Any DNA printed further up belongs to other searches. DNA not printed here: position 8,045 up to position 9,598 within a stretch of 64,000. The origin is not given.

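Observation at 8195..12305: Translationally coupled operon: tandem-duplicated lipoprotein, HmuY-like lipoprotein and CarbopepD-type TonB-dependent receptor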

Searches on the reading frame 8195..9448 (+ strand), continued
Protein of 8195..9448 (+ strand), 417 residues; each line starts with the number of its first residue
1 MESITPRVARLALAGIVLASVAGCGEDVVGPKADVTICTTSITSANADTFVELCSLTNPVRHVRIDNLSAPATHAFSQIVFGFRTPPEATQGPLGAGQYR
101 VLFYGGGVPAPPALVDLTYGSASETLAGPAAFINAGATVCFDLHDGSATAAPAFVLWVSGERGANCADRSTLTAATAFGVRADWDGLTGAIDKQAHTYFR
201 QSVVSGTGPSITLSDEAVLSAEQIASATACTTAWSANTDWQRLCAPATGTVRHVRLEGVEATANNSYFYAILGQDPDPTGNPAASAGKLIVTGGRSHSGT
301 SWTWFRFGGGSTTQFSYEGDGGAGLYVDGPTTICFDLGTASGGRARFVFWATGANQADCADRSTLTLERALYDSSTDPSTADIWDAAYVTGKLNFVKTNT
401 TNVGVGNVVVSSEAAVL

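Call 40: find_related_loci(query=A1, collection=genome_contigs, flank=10000)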
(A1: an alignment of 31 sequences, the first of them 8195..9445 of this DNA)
Query A1 (417 aa) in genome_contigs; peptide patterns used: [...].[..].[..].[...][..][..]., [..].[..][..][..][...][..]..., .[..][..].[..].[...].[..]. (x = any residue, [..] = any of these).
172 stretches matched a pattern; 29 encode a relative of the query (tblastn E <= 1e-3); 29 distinct loci.
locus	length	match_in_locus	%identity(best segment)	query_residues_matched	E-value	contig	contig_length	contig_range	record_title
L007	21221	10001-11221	67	9-417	2e-171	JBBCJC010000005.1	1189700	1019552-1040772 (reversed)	MAG: Gemmatimonadales bacterium isolate MAG_CPA_16 P10A_000000076803, whole genome shotgun sequence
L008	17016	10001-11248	67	9-417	1e-169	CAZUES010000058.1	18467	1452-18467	MAG TPA_asm: uncultured Gemmatimonas sp. isolate SRP344714_co1_324 genome assembly, contig: NODE_5606_length_18467_cov_1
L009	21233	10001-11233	62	12-417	1e-165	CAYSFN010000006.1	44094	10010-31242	MAG TPA_asm: uncultured Gemmatimonadaceae bacterium isolate SRP344714_co2_137 genome assembly, contig: NODE_1993_length_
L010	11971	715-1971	62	1-417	6e-162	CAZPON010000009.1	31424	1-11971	MAG TPA_asm: uncultured Gemmatimonas sp. isolate SRP344714_co2_366 genome assembly, contig: NODE_3528_length_31424_cov_4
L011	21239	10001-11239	65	3-417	7e-159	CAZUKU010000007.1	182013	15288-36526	MAG TPA_asm: uncultured Gemmatimonas sp. isolate SRP344714_co1_178 genome assembly, contig: NODE_179_length_182013_cov_1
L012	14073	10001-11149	61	36-417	7e-155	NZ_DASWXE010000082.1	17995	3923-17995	MAG: Gemmatimonas sp. isolate SMAG_U3676 k141_841114, whole genome shotgun sequence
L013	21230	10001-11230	57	2-413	3e-153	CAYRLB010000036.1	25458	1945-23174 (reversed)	MAG TPA_asm: uncultured Gemmatimonas sp. isolate SRP220891_co3_117 genome assembly, contig: NODE_2201_length_25458_cov_1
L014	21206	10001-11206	56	13-415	7e-148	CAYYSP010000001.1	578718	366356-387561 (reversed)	MAG TPA_asm: uncultured Gemmatimonadaceae bacterium isolate SRP344714_co2_405 genome assembly, contig: NODE_8_length_578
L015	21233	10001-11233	62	8-417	7e-155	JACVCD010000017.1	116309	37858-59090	MAG: Gemmatimonadaceae bacterium isolate Desfum bin_9_GBBB01 NODE_72_length_116309_cov_5.904710, whole genome shotgun se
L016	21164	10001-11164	53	36-417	1e-131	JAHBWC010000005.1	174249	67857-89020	MAG: Labilithrix sp. isolate ACE_MYX7 MYX7_5, whole genome shotgun sequence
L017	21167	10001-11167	58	34-417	7e-131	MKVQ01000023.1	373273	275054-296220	MAG: Myxococcales bacterium 68-20 scnpilot_expt_750_bf_scaffold_207, whole genome shotgun sequence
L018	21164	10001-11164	53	36-417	2e-129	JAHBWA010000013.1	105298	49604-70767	MAG: Labilithrix sp. isolate ACE_MYX5 MYX5_13, whole genome shotgun sequence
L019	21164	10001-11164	53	36-417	4e-129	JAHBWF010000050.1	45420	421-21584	MAG: Labilithrix sp. isolate ACE_MYX10 MYX10_50, whole genome shotgun sequence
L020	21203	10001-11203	51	26-417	1e-118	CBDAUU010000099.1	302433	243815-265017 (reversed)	MAG: Kofleriaceae bacterium isolate ffba1ace-c5ca-4b13-bc8a-5e7048f45719 genome assembly, contig: contig_99, whole genom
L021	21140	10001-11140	49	32-412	1e-113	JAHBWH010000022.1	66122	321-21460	MAG: Myxococcales bacterium isolate ACE_MYX12 MYX12_22, whole genome shotgun sequence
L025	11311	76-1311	42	38-376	6e-66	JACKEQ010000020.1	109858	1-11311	MAG: Alphaproteobacteria bacterium isolate HK-STAS-MYXO-38 HK-STAS-MYXO-38_20, whole genome shotgun sequence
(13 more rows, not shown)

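Call 67: list_cluster_members(proteins=[P0001, P0163, P0091, P0076])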
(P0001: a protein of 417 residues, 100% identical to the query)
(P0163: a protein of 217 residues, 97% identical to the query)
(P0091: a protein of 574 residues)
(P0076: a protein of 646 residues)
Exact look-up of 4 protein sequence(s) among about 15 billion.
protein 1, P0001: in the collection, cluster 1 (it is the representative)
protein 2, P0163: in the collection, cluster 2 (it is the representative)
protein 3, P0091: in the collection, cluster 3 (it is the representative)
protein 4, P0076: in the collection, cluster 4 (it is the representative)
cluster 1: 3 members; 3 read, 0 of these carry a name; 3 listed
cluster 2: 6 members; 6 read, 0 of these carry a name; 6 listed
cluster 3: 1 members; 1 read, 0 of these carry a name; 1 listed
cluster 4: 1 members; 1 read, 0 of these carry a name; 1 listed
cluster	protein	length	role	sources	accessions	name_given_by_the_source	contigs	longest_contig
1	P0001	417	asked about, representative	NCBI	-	-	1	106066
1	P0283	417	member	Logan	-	-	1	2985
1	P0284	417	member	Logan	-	-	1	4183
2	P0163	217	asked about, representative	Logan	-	-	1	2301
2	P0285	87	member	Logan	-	-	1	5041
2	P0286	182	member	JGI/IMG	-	-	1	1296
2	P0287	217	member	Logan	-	-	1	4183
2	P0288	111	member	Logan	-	-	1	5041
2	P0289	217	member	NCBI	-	-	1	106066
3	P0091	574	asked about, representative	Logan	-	-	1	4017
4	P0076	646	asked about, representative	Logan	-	-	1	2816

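Call 68: find_encoding_contigs(protein=P0002, flank=6000, max_places=2)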
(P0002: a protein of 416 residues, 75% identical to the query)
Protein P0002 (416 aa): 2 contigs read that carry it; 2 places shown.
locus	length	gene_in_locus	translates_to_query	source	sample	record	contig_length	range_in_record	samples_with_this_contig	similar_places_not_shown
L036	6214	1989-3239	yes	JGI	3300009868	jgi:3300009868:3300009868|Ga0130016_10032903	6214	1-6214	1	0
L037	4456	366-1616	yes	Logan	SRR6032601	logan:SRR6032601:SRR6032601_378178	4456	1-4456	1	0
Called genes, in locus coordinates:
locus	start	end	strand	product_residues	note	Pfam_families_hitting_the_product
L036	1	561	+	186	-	?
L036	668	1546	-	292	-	PF01261:AP_endonuc_2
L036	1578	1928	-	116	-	-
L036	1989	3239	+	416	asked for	-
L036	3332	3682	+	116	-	-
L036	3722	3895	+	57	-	-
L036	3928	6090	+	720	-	PF13620:CarboxypepD_reg, PF13715:CarbopepD_reg_2, PF07715:Plug, PF00593:TonB_dep_Rec_b-barrel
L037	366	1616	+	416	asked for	-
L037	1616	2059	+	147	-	-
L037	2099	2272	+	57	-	-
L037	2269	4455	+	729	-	?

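Call 69: find_encoding_contigs(protein=P0055, flank=8000, max_places=2)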
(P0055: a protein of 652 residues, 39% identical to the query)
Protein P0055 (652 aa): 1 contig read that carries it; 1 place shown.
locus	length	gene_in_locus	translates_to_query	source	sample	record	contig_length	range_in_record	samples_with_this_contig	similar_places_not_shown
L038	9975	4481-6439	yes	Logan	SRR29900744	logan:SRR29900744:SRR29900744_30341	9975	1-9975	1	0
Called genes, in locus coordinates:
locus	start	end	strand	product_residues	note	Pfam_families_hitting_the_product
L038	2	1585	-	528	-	?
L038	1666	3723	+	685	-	PF07715:Plug, PF00593:TonB_dep_Rec_b-barrel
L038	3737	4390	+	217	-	PF14064:HmuY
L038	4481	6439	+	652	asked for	-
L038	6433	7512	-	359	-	-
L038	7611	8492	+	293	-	PF13593:SBF_like, PF01758:SBF, PF03547:Mem_trans (faint)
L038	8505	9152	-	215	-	PF00440:TetR_N, PF13305:TetR_C_33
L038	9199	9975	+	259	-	?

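Call 78: search_protein_families(library=pfam, proteins=[L003:12094-14181:+, L001:9447-10115:+], max_evalue=0.01)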
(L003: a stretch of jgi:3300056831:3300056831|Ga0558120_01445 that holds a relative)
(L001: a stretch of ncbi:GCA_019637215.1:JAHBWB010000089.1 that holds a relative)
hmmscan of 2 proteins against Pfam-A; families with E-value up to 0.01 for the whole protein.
L003:12094-14181:+ (695 aa): 10 families
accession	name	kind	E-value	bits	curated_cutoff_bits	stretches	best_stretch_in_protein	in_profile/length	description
PF01344.31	Kelch_1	-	1.6e-36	123.8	20.1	2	616-652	7-39/46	Kelch motif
PF13964.12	Kelch_6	-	5.1e-35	118.7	25.3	4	611-652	2-40/50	Kelch motif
PF24681.1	Kelch_KLHDC2_KLHL20_DRC7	-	2.4e-29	102.7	50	3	85-219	101-221/221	KLHDC2/KLHL20/DRC7 Kelch-repeats domain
PF07646.21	Kelch_2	-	2.2e-21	75.1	21.3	1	614-653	5-42/48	Kelch motif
PF13418.12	Kelch_4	-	1.8e-20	73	21.6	0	465-500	16-46/49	Galactose oxidase, central domain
PF24981.1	Beta-prop_ATRN-LZTR1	-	2.4e-20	73.4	50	1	98-221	160-281/289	Attractin/LZTR1 beta-propeller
PF13415.12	Kelch_3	-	1.1e-14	54.6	22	1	178-207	16-45/48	Galactose oxidase, central domain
PF25210.1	Kelch_FKB95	-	1.4e-14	54.9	70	1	178-231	56-109/268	FKB95, Kelch-repeats domain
PF24996.1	NANM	-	1.7e-12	47.4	45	1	190-275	41-126/350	N-acetylneuraminate epimerase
PF13854.13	Kelch_HCF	-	0.0066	16.2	113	0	197-221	235-259/345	Host cell factor, Kelch-repeats domain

L001:9447-10115:+ (222 aa): 0 families
